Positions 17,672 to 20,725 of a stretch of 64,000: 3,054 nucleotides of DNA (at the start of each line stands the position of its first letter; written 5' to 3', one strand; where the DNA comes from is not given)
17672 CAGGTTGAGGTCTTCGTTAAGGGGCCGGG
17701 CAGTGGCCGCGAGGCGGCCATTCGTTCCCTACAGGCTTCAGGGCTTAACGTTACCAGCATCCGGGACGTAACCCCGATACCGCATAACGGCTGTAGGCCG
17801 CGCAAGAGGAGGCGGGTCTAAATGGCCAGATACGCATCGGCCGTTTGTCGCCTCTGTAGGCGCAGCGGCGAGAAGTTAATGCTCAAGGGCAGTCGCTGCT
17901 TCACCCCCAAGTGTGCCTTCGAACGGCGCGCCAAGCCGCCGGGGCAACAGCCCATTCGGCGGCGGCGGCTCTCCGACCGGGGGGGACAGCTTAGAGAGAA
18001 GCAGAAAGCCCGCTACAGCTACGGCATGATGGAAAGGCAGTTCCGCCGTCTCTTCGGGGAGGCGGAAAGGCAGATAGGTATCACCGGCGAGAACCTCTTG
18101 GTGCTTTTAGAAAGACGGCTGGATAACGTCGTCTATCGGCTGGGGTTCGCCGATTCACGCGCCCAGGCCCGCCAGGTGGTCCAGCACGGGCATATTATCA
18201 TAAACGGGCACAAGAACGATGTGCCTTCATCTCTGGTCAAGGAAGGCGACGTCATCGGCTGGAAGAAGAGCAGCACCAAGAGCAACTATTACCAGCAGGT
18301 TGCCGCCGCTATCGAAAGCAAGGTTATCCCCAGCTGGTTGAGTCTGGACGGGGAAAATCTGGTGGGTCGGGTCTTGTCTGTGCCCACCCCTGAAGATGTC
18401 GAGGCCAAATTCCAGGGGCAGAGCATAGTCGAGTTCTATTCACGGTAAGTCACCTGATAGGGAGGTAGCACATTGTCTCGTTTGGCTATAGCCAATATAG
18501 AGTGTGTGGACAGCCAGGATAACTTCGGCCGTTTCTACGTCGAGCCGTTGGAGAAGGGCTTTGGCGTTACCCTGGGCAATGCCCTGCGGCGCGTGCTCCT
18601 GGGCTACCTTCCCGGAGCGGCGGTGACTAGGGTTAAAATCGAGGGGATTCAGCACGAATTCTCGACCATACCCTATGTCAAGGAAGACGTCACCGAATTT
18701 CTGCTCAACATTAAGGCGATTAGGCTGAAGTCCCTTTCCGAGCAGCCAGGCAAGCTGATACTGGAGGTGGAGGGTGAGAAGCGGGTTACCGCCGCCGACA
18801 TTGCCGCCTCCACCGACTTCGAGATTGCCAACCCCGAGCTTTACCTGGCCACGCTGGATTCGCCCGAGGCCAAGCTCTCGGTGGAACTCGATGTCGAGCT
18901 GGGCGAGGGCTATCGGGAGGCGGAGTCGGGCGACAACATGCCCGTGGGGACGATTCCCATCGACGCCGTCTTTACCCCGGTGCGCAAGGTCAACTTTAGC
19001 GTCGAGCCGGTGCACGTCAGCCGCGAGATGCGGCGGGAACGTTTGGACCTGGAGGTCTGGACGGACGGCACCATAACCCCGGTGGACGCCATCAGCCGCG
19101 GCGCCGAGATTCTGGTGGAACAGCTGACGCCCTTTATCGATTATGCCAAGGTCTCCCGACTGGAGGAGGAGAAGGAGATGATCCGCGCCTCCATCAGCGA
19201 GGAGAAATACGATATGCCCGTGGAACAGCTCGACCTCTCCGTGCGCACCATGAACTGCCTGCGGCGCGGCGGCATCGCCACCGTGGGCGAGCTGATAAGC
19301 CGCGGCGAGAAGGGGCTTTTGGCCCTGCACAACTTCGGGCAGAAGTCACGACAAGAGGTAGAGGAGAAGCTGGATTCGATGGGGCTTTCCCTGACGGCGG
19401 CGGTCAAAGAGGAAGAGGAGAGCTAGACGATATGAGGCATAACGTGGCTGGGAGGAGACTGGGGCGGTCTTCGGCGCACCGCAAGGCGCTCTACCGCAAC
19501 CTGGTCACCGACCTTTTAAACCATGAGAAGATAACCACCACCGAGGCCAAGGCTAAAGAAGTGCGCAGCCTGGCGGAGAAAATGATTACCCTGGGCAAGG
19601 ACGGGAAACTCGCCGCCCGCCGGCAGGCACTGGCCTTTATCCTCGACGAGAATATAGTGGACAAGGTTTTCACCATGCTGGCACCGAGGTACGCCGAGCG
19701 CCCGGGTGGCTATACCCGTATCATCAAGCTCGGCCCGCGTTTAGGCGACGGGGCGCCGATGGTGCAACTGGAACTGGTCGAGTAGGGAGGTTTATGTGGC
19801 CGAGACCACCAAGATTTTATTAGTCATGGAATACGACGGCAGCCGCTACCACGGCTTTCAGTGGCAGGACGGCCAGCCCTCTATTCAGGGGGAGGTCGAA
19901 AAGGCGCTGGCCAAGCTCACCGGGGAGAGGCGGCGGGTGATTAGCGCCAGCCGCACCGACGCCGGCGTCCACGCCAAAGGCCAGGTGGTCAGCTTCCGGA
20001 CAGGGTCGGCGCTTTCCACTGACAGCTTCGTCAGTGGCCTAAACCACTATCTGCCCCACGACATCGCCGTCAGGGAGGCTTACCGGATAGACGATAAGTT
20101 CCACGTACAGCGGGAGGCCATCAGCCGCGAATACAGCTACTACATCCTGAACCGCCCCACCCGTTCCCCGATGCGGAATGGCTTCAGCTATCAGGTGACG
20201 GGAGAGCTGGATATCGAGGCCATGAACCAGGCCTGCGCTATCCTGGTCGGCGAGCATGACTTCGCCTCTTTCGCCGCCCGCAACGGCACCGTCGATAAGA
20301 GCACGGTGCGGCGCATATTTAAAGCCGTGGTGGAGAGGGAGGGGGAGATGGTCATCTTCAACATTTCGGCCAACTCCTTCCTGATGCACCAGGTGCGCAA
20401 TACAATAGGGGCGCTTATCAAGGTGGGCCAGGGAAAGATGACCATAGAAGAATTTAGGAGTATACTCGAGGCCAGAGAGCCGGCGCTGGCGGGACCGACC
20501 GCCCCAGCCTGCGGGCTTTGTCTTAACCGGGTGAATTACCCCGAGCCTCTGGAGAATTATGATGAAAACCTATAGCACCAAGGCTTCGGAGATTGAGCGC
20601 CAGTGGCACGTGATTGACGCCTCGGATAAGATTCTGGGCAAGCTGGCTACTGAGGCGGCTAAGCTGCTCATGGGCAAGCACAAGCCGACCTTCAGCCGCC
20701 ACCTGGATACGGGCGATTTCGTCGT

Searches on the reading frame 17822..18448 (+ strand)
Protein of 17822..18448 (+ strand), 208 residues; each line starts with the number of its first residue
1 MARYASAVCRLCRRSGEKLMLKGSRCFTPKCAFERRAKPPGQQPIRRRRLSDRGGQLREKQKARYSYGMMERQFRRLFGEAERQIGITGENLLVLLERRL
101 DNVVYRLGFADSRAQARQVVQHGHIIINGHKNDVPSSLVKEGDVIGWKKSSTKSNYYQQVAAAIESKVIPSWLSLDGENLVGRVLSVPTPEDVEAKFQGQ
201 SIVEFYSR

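Call 16: search_protein_families(library=pfam, proteins=[window:17822-18448:+], max_evalue=0.00001)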
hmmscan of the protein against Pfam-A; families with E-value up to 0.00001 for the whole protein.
window:17822-18448:+ (208 aa): 2 families
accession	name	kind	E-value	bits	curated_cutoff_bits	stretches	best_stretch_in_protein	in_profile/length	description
PF00163.24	Ribosomal_S4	-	3.3e-28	98.7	23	1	3-97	1-95/95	Ribosomal protein S4/S9 N-terminal domain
PF01479.30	S4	-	6.3e-18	64.7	22.8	1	98-145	1-48/48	S4 domain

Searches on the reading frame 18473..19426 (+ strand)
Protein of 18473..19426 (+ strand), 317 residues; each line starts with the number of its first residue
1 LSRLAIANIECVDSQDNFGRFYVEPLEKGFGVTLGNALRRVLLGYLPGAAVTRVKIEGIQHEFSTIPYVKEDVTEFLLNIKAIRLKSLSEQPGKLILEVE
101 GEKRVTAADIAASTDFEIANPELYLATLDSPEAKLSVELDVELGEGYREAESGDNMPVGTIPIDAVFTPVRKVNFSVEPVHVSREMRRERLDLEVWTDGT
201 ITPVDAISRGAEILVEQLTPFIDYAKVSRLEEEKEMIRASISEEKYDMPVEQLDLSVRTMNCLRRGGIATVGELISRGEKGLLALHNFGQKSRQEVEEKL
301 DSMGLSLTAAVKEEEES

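Call 16: search_protein_families(library=pfam, proteins=[window:18473-19426:+], max_evalue=0.00001)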
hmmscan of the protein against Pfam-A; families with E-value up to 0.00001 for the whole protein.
window:18473-19426:+ (317 aa): 3 families
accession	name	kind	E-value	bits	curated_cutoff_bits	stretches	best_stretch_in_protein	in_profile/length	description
PF01000.31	RNA_pol_A_bac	-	3.1e-29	102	33.9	1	54-168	1-119/119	RNA polymerase Rpb3/RpoA insert domain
PF01193.29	RNA_pol_L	-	8.6e-23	80.3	24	1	24-218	1-74/74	RNA polymerase Rpb3/Rpb11 dimerisation domain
PF03118.21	RNA_pol_A_CTD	-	9.9e-21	73.7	23.8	1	243-301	8-66/67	Bacterial RNA polymerase, alpha chain C terminal domain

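Call 63: find_homologous_proteins(query=window:18473-19426:+, max_evalue=1e-60)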
Query window:18473-19426:+ (317 aa): 7448 proteins with E <= 1e-60 among 8000 candidates; the best 120 are listed.
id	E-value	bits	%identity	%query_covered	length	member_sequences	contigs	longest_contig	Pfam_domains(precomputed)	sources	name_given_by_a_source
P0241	2.6e-191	653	96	100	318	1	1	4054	PF01000.32,PF03118.22,PF01193.30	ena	-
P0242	1.2e-190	650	96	100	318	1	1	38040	PF01000.32,PF03118.22,PF01193.30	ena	-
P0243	2.4e-190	649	96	100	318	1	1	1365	PF01000.32,PF03118.22,PF01193.30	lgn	-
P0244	2.5e-190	649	95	100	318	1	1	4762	PF01000.32,PF03118.22,PF01193.30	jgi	-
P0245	6.0e-190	648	95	100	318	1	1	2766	PF01000.32,PF03118.22,PF01193.30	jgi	-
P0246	3.9e-189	645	94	100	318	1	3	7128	PF01000.32,PF03118.22,PF01193.30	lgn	-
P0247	4.2e-189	645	95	100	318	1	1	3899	PF01000.32,PF03118.22,PF01193.30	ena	-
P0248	5.4e-189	645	95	99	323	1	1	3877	PF01000.32,PF03118.22,PF01193.30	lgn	-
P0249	1.1e-188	644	95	99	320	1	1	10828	PF01000.32,PF03118.22,PF01193.30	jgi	-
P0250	8.9e-188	641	93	99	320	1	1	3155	PF01000.32,PF03118.22,PF01193.30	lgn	-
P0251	1.4e-187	640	94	99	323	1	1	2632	PF01000.32,PF03118.22,PF01193.30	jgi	-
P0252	2.6e-187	640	93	100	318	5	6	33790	PF01000.32,PF03118.22,PF01193.30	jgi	-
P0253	4.0e-187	639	95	98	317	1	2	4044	PF01000.32,PF03118.22,PF01193.30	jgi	jgi:DNA-directed RNA polymerase subunit alpha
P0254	1.4e-186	637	93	99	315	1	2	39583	PF01000.32,PF03118.22,PF01193.30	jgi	-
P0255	1.5e-186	637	93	98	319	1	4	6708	PF01000.32,PF03118.22,PF01193.30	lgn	-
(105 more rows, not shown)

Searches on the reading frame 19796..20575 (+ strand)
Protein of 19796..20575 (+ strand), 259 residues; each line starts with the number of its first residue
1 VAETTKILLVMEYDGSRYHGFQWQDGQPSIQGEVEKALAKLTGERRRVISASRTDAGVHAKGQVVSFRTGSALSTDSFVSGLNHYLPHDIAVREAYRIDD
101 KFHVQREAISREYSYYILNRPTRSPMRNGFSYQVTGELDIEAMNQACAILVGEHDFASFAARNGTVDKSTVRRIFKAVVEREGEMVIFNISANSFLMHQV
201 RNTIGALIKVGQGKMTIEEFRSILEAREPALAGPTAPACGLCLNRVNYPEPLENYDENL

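Call 16: search_protein_families(library=pfam, proteins=[window:19796-20575:+], max_evalue=0.00001)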
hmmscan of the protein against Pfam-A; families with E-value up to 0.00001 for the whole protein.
window:19796-20575:+ (259 aa): 1 family
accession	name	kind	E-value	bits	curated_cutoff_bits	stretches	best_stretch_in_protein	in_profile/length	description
PF01416.25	PseudoU_synth_1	-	4.5e-39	133.7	23.3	2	146-249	1-108/108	tRNA pseudouridine synthase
